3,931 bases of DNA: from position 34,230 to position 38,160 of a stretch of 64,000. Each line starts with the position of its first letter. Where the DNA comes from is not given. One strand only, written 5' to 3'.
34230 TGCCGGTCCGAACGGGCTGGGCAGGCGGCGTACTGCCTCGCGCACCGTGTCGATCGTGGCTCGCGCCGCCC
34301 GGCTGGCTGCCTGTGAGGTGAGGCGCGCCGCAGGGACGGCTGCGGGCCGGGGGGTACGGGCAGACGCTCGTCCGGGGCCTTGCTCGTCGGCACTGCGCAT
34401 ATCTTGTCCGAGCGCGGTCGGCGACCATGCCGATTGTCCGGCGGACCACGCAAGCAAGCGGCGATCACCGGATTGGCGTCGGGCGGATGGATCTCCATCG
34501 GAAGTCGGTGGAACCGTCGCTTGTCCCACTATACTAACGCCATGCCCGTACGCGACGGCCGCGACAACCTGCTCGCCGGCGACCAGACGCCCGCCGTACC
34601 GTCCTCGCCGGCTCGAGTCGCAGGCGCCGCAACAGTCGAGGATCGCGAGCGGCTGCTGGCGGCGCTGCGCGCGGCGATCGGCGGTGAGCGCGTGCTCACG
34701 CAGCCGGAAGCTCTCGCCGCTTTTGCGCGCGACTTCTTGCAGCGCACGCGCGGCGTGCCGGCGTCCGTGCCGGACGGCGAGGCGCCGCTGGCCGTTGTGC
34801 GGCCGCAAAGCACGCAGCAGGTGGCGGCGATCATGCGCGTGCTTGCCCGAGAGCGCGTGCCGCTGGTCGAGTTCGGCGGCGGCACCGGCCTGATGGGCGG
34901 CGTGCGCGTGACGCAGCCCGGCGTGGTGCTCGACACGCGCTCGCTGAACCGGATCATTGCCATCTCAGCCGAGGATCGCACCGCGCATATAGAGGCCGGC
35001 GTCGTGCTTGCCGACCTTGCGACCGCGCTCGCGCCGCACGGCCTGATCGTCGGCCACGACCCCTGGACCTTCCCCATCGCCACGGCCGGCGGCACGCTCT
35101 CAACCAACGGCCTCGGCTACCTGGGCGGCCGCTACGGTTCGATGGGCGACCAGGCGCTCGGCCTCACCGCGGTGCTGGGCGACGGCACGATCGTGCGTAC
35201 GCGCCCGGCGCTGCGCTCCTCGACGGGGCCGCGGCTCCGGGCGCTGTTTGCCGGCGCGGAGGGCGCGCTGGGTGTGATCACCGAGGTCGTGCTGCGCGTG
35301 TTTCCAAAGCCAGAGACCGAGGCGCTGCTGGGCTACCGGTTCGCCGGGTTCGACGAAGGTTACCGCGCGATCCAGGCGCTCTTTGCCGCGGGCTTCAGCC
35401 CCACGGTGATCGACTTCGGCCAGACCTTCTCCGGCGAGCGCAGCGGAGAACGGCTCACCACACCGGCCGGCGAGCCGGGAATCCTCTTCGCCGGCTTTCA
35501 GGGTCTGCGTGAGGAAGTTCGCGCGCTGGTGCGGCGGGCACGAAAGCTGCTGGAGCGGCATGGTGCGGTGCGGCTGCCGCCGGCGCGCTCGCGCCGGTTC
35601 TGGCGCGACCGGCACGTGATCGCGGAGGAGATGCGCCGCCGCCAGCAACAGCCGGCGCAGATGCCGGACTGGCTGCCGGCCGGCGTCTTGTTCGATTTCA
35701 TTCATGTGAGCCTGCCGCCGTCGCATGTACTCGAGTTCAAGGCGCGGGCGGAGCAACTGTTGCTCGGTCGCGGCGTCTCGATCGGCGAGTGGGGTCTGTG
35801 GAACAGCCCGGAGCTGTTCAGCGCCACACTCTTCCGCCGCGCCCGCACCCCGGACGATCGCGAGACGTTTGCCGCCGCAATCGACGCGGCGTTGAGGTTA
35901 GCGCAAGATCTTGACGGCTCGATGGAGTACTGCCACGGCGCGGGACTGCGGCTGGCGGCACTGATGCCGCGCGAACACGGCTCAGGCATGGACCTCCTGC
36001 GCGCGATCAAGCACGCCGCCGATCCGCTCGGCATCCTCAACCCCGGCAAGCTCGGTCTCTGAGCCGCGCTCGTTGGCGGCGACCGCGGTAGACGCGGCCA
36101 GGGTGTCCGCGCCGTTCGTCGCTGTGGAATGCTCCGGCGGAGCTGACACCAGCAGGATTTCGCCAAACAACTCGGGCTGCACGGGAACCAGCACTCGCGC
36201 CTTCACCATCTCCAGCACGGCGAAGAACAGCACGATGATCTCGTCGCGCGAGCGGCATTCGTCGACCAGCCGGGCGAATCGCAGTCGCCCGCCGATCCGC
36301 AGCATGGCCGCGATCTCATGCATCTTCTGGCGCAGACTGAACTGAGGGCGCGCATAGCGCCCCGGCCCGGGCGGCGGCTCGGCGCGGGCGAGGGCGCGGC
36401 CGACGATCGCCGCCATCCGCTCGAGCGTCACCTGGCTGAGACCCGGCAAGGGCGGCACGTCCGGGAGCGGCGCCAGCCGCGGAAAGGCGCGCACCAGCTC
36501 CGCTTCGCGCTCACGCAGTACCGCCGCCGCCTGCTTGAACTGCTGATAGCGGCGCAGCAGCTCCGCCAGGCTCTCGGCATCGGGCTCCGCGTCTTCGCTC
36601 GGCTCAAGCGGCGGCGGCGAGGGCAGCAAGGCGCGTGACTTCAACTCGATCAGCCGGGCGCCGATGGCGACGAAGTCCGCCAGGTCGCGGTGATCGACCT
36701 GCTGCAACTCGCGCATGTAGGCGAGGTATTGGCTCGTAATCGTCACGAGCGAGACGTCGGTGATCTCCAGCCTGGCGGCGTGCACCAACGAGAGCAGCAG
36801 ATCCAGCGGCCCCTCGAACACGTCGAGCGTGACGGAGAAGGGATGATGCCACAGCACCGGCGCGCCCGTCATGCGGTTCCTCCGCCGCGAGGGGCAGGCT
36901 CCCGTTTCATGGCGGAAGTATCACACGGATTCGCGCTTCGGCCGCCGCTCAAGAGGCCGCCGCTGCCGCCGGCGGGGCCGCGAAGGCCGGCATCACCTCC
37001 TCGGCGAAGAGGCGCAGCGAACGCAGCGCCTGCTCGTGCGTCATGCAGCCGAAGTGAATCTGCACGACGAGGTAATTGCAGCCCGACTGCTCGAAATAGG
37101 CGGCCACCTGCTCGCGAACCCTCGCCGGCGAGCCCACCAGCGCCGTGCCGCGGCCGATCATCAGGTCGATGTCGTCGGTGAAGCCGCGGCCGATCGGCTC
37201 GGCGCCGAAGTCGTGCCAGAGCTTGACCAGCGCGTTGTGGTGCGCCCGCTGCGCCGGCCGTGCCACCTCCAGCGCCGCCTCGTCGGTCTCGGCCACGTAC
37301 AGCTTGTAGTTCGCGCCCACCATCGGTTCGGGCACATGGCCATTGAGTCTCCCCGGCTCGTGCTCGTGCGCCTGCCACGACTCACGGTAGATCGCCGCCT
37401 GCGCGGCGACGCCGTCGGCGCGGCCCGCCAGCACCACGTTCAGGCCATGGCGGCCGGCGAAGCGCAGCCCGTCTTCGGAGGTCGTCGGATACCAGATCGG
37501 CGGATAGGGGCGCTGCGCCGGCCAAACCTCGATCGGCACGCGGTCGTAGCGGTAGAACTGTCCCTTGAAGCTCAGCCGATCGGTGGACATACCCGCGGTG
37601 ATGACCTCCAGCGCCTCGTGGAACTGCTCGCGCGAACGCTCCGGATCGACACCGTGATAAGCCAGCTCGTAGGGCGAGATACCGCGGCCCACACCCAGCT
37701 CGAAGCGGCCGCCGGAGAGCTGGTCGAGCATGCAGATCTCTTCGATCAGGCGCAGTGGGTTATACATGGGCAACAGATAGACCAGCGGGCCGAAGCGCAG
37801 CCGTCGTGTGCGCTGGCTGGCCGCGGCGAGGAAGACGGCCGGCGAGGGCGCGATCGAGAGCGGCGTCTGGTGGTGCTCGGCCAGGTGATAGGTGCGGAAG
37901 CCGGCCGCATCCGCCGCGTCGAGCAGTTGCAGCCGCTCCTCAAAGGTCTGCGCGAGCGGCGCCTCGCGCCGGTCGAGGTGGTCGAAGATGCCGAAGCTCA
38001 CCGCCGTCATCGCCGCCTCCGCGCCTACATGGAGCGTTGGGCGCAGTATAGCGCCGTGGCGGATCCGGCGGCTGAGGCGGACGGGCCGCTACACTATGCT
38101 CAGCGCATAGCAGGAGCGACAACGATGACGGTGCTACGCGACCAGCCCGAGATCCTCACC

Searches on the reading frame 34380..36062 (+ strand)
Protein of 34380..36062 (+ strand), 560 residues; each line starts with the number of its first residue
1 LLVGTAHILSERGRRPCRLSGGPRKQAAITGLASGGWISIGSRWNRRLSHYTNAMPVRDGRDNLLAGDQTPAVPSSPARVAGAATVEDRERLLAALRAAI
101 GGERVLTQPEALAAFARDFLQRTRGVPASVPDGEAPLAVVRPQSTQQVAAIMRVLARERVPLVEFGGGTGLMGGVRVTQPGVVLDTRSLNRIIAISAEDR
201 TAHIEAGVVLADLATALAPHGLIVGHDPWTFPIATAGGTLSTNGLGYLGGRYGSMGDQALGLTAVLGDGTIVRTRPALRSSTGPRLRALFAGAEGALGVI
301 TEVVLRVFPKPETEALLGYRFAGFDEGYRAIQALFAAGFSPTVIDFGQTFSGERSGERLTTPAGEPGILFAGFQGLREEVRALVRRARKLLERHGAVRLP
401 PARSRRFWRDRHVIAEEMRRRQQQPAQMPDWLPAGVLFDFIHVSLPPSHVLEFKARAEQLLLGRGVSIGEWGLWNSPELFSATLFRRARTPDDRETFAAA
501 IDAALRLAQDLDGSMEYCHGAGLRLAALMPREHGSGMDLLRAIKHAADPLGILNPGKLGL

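Call 19: search_protein_families(library=pfam, proteins=[window:34380-36062:+], max_evalue=0.00001)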
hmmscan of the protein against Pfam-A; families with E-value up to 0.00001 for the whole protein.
window:34380-36062:+ (560 aa): 2 families
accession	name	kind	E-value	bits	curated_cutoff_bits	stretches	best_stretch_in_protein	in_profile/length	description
PF01565.28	FAD_binding_4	-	4e-39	133.9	26.4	1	136-274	1-138/139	FAD binding domain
PF02913.24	FAD-oxidase_C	-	1.9e-17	64.2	21.2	1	310-558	1-248/248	FAD linked oxidases, C-terminal domain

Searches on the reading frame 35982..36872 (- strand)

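Call 19: search_protein_families(library=pfam, proteins=[window:35982-36872:-], max_evalue=0.00001)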
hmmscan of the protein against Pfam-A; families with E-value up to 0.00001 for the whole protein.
window:35982-36872:- (296 aa): 1 family
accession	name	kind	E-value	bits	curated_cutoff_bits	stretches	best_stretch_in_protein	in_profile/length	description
PF02616.19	SMC_ScpA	-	4.8e-23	82.8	24.6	1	29-132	1-108/232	Segregation and condensation protein ScpA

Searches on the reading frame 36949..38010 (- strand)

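Call 19: search_protein_families(library=pfam, proteins=[window:36949-38010:-], max_evalue=0.00001)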
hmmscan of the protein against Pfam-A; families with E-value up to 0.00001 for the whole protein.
window:36949-38010:- (353 aa): 1 family
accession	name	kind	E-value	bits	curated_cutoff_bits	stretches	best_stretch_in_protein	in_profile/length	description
PF00296.26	Bac_luciferase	-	1.1e-57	196.3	27.9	1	6-309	3-310/314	Luciferase-like monooxygenase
